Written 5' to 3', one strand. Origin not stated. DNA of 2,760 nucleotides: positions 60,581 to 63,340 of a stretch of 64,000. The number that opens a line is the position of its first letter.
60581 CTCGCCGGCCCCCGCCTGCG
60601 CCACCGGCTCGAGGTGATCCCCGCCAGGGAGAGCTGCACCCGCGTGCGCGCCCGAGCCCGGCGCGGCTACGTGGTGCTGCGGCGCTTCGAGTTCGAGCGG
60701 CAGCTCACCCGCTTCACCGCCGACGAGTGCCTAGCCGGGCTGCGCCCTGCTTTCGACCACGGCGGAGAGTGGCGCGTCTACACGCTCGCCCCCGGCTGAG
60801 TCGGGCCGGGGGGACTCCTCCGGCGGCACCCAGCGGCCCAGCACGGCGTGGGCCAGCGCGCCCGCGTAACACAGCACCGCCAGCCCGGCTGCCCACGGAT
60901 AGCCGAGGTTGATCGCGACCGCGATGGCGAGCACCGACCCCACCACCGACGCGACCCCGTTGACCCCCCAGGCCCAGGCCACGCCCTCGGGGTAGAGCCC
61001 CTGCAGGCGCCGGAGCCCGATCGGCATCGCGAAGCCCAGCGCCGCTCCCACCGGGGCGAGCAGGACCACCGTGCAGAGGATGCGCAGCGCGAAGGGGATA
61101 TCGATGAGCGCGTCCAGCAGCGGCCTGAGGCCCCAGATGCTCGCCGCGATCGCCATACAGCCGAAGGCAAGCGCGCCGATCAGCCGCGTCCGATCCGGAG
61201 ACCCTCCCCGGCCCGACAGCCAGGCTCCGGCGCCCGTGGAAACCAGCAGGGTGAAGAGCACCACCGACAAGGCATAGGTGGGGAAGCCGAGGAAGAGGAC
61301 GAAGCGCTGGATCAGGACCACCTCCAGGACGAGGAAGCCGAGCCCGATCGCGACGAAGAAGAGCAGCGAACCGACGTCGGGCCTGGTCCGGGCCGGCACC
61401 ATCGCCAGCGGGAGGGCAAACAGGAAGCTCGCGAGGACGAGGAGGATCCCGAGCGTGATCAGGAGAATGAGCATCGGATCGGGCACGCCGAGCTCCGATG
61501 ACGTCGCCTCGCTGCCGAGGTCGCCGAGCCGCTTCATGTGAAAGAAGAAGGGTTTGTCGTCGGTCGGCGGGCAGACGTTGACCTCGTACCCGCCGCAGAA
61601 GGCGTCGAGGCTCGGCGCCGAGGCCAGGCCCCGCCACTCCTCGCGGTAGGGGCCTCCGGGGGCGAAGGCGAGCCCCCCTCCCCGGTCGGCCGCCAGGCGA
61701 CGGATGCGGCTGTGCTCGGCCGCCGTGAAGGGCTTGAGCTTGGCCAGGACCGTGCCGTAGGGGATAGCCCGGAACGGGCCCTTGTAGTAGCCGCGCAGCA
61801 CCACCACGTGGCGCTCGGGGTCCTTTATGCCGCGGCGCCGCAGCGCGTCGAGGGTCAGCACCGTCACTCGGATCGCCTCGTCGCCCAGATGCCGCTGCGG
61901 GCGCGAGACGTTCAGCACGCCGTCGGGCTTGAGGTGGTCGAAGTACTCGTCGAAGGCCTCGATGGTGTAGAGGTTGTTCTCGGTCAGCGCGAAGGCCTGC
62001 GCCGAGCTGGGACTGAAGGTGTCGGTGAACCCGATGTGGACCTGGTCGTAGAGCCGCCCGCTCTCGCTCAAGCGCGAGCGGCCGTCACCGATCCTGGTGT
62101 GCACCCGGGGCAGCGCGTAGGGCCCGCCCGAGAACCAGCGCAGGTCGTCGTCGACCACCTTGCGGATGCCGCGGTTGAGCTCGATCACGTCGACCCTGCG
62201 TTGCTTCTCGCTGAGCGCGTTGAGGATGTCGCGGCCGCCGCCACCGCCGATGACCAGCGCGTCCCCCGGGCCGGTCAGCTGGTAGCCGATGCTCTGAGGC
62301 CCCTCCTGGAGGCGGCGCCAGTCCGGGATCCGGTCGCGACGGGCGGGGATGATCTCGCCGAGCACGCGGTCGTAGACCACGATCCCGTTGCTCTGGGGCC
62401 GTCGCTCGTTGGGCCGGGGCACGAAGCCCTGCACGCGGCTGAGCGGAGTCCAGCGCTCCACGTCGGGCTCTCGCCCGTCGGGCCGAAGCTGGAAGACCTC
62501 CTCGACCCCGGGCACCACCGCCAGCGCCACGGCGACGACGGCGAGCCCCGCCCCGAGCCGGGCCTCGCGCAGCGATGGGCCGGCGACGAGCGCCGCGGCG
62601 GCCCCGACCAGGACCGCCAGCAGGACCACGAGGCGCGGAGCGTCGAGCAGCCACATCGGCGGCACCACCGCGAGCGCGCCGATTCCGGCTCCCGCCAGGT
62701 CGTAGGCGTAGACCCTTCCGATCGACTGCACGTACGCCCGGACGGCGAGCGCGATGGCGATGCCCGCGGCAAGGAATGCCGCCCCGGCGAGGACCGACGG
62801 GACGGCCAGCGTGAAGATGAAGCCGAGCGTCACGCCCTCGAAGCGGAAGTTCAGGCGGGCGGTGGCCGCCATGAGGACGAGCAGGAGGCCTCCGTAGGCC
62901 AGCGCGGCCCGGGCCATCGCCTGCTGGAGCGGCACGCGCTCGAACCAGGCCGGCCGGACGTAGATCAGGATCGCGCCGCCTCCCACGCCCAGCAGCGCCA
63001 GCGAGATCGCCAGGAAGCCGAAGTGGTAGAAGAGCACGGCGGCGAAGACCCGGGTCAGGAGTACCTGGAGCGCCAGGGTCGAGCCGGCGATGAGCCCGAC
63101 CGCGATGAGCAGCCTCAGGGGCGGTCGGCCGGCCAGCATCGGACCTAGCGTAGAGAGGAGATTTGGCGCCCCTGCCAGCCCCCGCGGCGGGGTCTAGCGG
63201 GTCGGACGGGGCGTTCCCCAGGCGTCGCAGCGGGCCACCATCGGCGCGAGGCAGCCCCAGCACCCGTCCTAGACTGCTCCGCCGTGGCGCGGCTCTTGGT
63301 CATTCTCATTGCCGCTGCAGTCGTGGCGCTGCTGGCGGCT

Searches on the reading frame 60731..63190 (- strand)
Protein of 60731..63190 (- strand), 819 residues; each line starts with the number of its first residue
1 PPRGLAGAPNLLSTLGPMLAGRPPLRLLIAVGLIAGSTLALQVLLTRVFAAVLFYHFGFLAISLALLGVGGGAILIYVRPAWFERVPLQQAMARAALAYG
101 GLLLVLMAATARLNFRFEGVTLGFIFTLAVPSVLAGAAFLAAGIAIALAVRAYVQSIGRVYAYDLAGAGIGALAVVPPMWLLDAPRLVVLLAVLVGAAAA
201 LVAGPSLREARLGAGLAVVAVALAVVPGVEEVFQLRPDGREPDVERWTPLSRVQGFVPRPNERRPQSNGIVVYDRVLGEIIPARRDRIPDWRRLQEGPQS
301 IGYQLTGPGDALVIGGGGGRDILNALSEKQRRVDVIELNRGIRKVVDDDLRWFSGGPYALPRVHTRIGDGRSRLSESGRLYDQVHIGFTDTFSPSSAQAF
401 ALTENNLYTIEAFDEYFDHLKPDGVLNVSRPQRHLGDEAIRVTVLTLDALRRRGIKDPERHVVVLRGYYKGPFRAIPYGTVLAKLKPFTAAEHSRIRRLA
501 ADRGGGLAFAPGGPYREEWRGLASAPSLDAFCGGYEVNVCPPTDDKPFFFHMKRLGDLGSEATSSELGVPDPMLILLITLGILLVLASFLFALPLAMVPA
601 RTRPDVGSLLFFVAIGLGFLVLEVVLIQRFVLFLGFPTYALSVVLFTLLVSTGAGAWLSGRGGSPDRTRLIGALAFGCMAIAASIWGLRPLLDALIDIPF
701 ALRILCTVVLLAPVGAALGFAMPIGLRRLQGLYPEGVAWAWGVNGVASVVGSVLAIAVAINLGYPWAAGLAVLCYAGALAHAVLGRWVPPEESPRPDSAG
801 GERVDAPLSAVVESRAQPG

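Call 99: search_protein_families(library=pfam, proteins=[window:60731-63190:-], max_evalue=0.0001)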
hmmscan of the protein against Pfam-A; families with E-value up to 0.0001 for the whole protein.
window:60731-63190:- (819 aa): 1 family
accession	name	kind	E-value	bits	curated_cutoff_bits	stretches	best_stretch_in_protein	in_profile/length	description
PF01564.23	Spermine_synth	-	3.2e-05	24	22.9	1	306-428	17-130/186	Spermine/spermidine synthase domain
